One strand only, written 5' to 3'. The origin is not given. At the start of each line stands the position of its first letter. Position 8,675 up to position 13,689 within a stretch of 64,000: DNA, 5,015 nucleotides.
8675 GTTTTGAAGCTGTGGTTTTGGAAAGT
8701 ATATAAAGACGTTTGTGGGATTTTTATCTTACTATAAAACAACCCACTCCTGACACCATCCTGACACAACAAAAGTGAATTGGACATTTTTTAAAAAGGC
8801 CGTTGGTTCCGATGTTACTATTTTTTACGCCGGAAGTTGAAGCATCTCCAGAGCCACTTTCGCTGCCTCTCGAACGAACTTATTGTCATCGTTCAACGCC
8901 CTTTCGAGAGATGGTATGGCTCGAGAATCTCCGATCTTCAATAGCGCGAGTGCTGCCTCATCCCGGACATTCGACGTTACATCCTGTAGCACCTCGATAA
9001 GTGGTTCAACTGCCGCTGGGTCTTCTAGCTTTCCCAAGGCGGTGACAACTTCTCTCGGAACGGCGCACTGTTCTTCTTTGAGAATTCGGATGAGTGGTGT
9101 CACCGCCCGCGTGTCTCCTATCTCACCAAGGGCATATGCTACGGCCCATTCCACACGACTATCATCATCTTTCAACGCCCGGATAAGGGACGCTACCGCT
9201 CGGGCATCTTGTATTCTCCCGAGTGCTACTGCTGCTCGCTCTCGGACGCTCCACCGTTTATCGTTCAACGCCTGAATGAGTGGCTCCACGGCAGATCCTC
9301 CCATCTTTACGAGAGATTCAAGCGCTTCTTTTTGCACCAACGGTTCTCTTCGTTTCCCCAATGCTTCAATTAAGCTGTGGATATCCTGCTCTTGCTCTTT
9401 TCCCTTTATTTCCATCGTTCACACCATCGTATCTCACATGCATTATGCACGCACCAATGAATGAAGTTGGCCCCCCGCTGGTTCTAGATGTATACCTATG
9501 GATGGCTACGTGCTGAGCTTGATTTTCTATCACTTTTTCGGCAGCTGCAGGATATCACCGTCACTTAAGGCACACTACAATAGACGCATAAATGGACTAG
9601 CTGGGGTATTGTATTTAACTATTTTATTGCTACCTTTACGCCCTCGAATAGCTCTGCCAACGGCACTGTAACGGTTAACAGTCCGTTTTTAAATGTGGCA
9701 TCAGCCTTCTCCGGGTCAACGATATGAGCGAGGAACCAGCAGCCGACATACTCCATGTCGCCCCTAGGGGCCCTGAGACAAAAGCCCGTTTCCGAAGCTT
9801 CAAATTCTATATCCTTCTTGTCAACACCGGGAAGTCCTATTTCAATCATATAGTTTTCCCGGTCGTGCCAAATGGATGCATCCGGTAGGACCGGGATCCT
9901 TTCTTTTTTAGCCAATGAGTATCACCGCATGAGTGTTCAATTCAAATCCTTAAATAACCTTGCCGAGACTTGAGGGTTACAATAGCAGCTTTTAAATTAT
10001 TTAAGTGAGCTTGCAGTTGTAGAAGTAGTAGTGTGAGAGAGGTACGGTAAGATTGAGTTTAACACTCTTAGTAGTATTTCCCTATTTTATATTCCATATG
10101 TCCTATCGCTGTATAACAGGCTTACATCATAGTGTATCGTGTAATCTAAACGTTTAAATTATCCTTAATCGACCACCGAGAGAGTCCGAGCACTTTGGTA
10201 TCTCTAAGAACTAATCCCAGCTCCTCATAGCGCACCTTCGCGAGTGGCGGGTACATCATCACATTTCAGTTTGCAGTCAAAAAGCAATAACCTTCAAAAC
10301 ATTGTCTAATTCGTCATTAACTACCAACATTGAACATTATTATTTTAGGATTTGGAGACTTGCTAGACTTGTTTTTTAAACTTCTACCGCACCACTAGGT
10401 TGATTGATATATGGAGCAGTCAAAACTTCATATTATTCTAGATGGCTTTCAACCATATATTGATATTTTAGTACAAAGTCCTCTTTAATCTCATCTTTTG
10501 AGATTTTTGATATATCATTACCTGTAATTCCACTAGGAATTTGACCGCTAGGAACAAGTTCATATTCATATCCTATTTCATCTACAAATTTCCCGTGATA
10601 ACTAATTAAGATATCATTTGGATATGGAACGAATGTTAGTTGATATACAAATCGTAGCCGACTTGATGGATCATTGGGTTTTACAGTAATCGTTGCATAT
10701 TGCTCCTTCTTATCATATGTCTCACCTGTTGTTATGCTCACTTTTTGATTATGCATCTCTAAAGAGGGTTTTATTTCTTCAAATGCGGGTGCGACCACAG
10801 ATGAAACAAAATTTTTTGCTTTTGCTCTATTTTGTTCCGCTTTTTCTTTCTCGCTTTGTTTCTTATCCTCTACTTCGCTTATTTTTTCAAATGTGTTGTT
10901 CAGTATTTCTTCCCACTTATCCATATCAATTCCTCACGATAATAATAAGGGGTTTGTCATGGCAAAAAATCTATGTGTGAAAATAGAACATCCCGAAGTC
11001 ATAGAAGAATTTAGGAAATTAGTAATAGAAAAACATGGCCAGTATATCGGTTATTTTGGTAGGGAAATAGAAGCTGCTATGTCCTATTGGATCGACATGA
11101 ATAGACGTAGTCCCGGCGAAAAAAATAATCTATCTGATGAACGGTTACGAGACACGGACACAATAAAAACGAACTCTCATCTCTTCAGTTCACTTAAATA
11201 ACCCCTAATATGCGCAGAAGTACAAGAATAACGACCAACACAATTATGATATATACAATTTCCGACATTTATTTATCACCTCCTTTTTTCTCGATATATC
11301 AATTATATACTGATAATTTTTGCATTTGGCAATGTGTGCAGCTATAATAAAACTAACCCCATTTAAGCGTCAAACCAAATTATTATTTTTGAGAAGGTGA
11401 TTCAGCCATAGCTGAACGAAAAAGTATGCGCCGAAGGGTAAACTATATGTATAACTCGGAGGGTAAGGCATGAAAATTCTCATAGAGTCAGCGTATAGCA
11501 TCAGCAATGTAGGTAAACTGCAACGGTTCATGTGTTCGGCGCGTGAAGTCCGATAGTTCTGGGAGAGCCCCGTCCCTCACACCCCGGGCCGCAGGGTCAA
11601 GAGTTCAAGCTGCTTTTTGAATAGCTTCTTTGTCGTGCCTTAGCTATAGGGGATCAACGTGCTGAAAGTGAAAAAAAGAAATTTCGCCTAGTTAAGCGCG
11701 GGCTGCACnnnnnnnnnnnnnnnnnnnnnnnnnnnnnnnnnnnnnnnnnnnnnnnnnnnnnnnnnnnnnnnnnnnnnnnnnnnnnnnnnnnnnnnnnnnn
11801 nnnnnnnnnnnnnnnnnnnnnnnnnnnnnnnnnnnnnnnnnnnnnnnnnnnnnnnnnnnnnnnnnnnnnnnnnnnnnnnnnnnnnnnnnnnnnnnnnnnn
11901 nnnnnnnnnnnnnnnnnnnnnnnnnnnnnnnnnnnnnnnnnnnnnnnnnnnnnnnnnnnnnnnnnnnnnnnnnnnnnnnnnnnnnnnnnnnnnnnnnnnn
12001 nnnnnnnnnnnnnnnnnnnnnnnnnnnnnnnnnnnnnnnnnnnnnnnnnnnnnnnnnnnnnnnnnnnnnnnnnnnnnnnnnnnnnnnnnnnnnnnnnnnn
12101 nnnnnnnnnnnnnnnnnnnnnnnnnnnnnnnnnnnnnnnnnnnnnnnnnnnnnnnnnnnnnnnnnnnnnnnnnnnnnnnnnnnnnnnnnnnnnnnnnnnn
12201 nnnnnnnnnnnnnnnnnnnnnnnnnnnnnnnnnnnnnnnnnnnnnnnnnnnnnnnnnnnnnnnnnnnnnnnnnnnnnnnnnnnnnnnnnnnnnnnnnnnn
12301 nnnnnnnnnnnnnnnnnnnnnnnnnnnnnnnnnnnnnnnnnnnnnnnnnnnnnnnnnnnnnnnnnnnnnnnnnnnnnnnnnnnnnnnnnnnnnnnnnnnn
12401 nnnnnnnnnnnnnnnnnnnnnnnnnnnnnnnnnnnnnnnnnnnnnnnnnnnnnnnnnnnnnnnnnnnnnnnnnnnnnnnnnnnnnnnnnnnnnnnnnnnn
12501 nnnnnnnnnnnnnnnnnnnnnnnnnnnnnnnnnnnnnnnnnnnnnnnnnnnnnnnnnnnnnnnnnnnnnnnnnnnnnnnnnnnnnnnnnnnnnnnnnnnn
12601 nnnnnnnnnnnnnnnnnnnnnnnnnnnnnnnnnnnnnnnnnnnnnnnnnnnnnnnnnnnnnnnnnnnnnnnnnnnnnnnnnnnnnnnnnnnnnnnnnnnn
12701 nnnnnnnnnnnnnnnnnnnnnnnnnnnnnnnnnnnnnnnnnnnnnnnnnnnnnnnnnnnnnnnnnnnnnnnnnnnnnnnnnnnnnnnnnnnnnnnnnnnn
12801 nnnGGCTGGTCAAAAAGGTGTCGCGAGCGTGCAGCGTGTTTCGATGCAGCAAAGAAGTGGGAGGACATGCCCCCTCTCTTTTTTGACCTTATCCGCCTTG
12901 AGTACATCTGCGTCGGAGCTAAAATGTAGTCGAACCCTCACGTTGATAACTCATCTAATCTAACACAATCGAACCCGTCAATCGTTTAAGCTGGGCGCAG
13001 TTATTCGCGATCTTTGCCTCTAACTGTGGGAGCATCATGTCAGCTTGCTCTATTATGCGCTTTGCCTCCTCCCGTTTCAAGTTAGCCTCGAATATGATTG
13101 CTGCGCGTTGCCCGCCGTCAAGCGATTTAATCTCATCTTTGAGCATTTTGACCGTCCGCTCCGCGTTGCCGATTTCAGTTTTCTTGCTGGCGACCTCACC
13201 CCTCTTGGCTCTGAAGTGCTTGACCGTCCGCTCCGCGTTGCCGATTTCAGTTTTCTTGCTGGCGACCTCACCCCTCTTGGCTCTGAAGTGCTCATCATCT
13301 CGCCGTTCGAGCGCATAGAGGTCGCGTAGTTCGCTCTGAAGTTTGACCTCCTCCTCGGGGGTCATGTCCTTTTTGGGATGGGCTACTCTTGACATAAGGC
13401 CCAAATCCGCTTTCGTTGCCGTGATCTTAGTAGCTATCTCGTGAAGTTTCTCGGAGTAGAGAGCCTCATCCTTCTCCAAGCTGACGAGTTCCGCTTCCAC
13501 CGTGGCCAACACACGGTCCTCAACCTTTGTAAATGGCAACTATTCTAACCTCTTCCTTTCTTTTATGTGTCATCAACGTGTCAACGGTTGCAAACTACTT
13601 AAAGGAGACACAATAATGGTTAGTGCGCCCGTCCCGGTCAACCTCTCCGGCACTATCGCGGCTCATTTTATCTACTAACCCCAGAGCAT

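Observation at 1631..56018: Family-1 element: at least 8 same-orientation copies partition the window and track minimal tyrosine recombinases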

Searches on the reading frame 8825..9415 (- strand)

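Call 30: search_protein_families(library=pfam, proteins=[window:8825-9415:-], max_evalue=0.01)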
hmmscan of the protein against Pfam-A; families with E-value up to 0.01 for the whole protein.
window:8825-9415:- (196 aa): 12 families
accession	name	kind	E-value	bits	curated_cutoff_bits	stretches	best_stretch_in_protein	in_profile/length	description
PF13646.12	HEAT_2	-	3.2e-37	127.1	27.7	2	43-115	1-74/88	HEAT repeats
PF03130.22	HEAT_PBS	-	5e-31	104.1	20.9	5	120-145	2-27/27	PBS lyase HEAT-like repeat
PF02985.28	HEAT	-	1.5e-16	59.4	23.5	1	43-69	2-28/31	HEAT repeat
PF13513.12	HEAT_EZ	-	2.7e-15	56.9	27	2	72-99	28-55/55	HEAT-like repeat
PF12717.13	Cnd1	-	7.5e-09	36.3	26.4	1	42-102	22-88/162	non-SMC mitotic condensation complex subunit 1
PF00514.29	Arm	-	1.6e-06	28.4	20.6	0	42-68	13-39/41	Armadillo/beta-catenin-like repeat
PF11791.14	Aconitase_B_N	-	3.1e-06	27.7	25.8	0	24-65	75-116/153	Aconitate B N-terminal domain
PF24714.1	TOR1L1_N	-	1.2e-05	25.2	43.3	0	72-168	82-164/281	TORTIFOLIA1 N-terminal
PF25786.1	HEAT_GCN1_C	-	4.4e-05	24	27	0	41-89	27-84/151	GCN1-like, C-terminal HEAT repeats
PF01602.26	Adaptin_N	-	0.0002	20.5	37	0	23-111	91-195/524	Adaptin N terminal region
PF25767.1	ARM_TBCD_2nd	-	0.0015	18.4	29.7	0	40-69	76-105/245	Tubulin-specific chaperone D-like, ARM repeats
PF25151.1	TPR_Trm732_C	-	0.0065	16.8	27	0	41-81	96-137/159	Trm732, C-terminal TPR repeats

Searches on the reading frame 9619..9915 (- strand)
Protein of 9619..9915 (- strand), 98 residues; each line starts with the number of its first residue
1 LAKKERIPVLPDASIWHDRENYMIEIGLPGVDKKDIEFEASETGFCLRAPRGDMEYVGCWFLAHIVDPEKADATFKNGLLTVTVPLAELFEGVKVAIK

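Call 43: search_protein_families(library=pfam, proteins=[window:9619-9915:-], max_evalue=0.01)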
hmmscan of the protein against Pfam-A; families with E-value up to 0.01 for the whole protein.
window:9619-9915:- (98 aa): 1 family
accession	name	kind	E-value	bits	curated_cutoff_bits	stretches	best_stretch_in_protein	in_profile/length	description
PF00011.27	HSP20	-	1.9e-05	25.1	20.8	1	16-88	3-89/102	Hsp20/alpha crystallin family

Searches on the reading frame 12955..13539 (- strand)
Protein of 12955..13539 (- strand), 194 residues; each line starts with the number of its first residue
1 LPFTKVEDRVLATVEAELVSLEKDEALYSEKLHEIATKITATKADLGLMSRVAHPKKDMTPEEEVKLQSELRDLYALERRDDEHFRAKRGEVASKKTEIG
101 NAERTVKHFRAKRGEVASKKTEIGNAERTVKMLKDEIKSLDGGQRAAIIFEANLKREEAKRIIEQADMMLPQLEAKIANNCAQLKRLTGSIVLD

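Call 30: search_protein_families(library=pfam, proteins=[window:12955-13539:-], max_evalue=0.01)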
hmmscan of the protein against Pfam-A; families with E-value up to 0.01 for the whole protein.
window:12955-13539:- (194 aa): 1 family
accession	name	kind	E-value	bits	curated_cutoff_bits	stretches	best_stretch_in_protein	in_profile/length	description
PF06818.20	Fez1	-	0.0097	16.8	34.4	0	62-180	31-148/199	Fez1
